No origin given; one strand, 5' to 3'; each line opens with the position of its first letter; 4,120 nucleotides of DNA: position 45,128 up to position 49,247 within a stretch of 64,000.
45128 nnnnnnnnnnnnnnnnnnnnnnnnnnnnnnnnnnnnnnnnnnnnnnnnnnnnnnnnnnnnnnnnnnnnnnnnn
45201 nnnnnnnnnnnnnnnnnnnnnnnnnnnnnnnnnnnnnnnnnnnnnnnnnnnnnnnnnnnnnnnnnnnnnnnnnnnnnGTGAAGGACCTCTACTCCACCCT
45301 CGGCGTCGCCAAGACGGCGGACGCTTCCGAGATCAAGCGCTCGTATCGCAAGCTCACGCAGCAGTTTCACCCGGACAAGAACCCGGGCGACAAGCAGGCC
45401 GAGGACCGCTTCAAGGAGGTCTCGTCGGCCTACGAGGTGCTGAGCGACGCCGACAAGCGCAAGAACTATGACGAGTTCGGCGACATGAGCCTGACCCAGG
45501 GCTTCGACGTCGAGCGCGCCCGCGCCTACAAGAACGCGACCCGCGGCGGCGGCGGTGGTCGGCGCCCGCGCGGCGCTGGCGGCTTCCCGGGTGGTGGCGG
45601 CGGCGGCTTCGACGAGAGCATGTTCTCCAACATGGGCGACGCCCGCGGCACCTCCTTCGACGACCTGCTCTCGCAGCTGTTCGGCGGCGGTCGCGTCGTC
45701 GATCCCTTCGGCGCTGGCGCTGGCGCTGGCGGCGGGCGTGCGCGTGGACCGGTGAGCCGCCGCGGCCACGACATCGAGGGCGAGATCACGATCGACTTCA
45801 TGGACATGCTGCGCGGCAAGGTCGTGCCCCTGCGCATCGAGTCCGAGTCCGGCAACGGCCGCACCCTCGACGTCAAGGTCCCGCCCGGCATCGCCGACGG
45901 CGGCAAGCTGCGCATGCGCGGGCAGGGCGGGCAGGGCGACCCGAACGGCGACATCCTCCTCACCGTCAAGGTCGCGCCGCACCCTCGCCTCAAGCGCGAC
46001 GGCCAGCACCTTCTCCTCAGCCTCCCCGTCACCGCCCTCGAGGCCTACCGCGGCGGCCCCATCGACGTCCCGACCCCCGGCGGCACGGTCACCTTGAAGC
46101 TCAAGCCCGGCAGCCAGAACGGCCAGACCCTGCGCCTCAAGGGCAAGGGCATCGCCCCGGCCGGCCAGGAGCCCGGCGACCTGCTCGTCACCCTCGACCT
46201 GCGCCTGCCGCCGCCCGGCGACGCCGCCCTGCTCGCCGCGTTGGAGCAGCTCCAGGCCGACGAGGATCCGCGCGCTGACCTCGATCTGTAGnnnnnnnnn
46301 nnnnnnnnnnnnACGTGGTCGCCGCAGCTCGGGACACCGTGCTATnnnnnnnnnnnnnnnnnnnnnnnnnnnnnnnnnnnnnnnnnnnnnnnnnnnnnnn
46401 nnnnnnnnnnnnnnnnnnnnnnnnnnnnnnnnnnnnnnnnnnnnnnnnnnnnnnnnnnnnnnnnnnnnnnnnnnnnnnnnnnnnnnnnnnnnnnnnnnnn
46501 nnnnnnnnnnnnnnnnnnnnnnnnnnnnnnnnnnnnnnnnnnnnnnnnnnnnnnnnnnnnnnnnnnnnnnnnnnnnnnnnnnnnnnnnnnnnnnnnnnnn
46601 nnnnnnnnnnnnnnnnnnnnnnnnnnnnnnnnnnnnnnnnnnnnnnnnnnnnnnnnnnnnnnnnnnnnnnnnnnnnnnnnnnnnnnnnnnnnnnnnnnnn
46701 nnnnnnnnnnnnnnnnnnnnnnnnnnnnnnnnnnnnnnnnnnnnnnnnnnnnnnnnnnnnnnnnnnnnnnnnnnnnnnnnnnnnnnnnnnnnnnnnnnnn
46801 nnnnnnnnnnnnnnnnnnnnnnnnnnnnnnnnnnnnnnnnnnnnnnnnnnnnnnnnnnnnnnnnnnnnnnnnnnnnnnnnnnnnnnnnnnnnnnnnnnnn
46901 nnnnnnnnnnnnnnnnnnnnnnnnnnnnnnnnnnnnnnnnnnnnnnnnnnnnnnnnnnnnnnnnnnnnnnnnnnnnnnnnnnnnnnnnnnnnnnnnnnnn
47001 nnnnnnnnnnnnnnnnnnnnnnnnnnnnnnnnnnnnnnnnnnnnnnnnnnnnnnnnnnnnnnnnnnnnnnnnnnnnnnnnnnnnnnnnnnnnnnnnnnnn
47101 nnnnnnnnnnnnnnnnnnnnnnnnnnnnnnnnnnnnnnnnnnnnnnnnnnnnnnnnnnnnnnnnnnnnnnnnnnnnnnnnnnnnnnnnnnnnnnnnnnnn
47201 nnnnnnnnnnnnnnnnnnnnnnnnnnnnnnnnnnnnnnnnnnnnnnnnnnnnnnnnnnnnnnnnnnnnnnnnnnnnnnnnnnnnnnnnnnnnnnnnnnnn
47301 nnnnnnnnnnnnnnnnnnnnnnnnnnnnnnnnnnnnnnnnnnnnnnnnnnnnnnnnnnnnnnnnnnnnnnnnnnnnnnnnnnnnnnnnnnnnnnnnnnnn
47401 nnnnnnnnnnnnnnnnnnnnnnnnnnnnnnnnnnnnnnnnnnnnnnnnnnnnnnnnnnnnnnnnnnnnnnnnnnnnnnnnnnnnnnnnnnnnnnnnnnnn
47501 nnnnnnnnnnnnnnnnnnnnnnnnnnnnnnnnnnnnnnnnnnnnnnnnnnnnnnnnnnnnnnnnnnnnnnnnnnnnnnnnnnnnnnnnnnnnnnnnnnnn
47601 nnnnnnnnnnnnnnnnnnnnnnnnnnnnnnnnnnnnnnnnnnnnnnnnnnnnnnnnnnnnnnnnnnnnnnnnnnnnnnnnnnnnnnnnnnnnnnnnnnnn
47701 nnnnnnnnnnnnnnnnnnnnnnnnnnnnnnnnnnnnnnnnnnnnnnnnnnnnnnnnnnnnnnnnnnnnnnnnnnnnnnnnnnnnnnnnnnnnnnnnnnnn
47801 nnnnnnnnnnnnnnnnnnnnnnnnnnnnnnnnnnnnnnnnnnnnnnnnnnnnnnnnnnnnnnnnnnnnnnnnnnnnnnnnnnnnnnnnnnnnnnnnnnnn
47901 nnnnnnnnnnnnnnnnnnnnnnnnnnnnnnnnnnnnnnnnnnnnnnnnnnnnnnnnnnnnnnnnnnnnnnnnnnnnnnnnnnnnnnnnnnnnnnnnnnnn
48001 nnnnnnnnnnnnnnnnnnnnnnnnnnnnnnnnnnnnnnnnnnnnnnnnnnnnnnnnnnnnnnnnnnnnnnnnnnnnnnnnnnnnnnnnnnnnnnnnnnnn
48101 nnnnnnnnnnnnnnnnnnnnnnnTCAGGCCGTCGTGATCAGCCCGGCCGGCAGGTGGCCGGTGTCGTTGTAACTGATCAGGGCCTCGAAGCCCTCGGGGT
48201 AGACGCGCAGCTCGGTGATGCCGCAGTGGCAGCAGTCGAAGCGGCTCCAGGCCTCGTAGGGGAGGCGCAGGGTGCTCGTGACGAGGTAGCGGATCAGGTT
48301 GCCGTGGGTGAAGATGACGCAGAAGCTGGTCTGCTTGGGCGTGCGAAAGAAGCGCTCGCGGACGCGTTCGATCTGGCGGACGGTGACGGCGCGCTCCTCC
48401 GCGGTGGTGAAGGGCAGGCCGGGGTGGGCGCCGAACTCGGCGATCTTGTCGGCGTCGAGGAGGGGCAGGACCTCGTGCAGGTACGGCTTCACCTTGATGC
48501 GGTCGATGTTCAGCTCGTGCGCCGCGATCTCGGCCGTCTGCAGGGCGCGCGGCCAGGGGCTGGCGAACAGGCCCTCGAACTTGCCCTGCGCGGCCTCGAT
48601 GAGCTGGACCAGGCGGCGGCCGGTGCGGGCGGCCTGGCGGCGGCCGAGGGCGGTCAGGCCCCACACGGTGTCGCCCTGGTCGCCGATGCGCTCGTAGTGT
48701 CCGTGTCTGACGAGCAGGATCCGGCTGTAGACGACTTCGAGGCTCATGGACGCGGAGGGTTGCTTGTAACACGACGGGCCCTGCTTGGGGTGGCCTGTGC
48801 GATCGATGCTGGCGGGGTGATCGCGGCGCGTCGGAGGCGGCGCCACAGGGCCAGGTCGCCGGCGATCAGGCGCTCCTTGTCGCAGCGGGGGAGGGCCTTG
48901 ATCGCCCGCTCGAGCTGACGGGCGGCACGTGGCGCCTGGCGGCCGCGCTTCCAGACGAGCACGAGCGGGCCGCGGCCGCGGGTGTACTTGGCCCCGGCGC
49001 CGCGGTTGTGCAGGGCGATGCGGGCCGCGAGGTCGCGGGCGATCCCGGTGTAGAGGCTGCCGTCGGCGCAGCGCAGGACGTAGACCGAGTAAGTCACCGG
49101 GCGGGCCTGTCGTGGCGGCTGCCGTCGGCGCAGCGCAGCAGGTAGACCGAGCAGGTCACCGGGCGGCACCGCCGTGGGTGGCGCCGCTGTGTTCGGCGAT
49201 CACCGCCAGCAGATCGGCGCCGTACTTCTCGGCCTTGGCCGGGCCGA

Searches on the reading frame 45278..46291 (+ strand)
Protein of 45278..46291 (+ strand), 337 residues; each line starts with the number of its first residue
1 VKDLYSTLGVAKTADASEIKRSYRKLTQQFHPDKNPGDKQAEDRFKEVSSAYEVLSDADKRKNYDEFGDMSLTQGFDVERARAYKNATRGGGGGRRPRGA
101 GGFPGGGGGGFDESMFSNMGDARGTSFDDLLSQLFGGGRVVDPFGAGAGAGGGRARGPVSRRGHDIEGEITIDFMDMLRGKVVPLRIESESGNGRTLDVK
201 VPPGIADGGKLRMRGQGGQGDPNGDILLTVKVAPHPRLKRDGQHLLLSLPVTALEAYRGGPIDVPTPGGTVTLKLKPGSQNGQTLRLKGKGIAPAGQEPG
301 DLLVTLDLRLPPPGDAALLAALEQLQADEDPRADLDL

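Call 23: find_encoding_contigs(protein=window:45278-46291:+, flank=6000, max_places=10)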
Protein window:45278-46291:+ (337 aa): no gene with exactly this product is on record in the collection.

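Call 42: find_encoding_contigs(protein=window:45278-46288:+, flank=4000, max_places=10)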
Protein seq(337 aa) (337 aa): no gene with exactly this product is on record in the collection.

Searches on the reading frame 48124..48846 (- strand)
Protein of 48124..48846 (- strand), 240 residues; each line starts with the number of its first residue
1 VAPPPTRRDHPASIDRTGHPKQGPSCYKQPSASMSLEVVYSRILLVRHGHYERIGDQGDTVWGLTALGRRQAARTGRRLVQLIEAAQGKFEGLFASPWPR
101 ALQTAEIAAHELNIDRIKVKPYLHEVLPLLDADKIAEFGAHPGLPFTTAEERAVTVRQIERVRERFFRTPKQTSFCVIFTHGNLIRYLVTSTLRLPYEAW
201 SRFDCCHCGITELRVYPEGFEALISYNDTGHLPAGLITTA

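Call 15: find_encoding_contigs(protein=window:48124-48846:-, flank=5000, max_places=10)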
Protein window:48124-48846:- (240 aa): no gene with exactly this product is on record in the collection.

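Call 16: find_encoding_contigs(protein=window:48124-48747:-, flank=5000, max_places=10)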
Protein window:48124-48747:- (207 aa): 14 contigs read that carry it; 10 places shown.
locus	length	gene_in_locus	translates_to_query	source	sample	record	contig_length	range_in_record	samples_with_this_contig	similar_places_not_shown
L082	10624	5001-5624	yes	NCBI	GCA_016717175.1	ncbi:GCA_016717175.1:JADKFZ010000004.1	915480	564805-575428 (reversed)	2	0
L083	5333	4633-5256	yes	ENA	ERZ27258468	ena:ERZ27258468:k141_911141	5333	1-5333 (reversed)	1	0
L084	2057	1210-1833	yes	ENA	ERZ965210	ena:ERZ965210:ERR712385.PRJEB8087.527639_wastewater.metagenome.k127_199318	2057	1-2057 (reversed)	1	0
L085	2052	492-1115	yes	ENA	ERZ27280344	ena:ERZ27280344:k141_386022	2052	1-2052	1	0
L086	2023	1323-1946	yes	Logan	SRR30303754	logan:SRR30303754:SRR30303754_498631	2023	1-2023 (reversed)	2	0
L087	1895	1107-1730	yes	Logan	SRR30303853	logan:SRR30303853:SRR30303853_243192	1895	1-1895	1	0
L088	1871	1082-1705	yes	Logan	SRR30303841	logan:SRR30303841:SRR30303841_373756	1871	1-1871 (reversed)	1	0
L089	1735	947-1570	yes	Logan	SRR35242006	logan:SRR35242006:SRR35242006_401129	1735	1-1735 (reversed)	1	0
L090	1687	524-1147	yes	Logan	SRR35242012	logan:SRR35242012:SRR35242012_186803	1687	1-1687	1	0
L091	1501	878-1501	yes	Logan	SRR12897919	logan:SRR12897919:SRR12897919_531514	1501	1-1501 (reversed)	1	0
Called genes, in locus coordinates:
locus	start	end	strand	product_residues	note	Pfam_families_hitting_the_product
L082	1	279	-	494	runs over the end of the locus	PF13472:Lipase_GDSL_2 (weak)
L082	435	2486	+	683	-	-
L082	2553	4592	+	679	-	-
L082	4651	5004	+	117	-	PF01541:GIY-YIG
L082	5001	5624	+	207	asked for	PF00300:His_Phos_1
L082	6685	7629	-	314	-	PF16881:LIAS_N (weak), PF04055:Radical_SAM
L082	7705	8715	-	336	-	PF00226:DnaJ, PF01556:DnaJ_C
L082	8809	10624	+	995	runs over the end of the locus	PF19864:Radical_SAM_N2, PF04055:Radical_SAM, PF10105:DUF2344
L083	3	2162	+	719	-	?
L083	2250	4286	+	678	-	PF00270:DEAD, PF00271:Helicase_C, PF16124:RecQ_Zn_bind, PF09382:RQC, PF00570:HRDC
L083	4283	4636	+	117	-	PF01541:GIY-YIG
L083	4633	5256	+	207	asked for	PF00300:His_Phos_1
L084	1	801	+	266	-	?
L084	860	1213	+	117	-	PF01541:GIY-YIG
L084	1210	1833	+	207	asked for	PF00300:His_Phos_1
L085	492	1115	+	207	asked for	PF00300:His_Phos_1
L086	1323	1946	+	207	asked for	PF00300:His_Phos_1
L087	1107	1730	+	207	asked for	PF00300:His_Phos_1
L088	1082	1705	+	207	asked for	PF00300:His_Phos_1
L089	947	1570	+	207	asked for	PF00300:His_Phos_1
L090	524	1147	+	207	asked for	PF00300:His_Phos_1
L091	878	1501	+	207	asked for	PF00300:His_Phos_1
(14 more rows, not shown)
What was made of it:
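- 48124..48747 (-): Histidine phosphatase (His_Phos_1), 207 aa from the ATG; right flank. The exact product is found on 14 public contigs (call 16).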

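Call 67: search_protein_families(library=pfam, proteins=[window:48127-48747:-], max_evalue=0.01)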
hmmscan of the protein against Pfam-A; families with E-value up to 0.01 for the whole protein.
window:48127-48747:- (207 aa): 1 family
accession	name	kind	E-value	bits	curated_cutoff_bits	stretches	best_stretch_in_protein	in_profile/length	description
PF00300.27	His_Phos_1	-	2.5e-20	73.4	21.7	1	10-190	1-189/194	Histidine phosphatase superfamily (branch 1)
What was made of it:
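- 48124..48747 (-): Pfam His_Phos_1, E=2.5e-20 (call 67).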

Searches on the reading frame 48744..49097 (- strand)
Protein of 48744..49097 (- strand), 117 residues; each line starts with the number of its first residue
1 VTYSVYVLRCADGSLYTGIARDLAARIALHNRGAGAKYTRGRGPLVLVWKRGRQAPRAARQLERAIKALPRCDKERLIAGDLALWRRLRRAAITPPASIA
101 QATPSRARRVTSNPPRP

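Call 22: find_encoding_contigs(protein=window:48744-49097:-, flank=6000, max_places=10)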
Protein window:48744-49097:- (117 aa): no gene with exactly this product is on record in the collection.

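Call 43: find_encoding_contigs(protein=window:48747-49097:-, flank=4000, max_places=10)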
Protein seq(117 aa) (117 aa): no gene with exactly this product is on record in the collection.
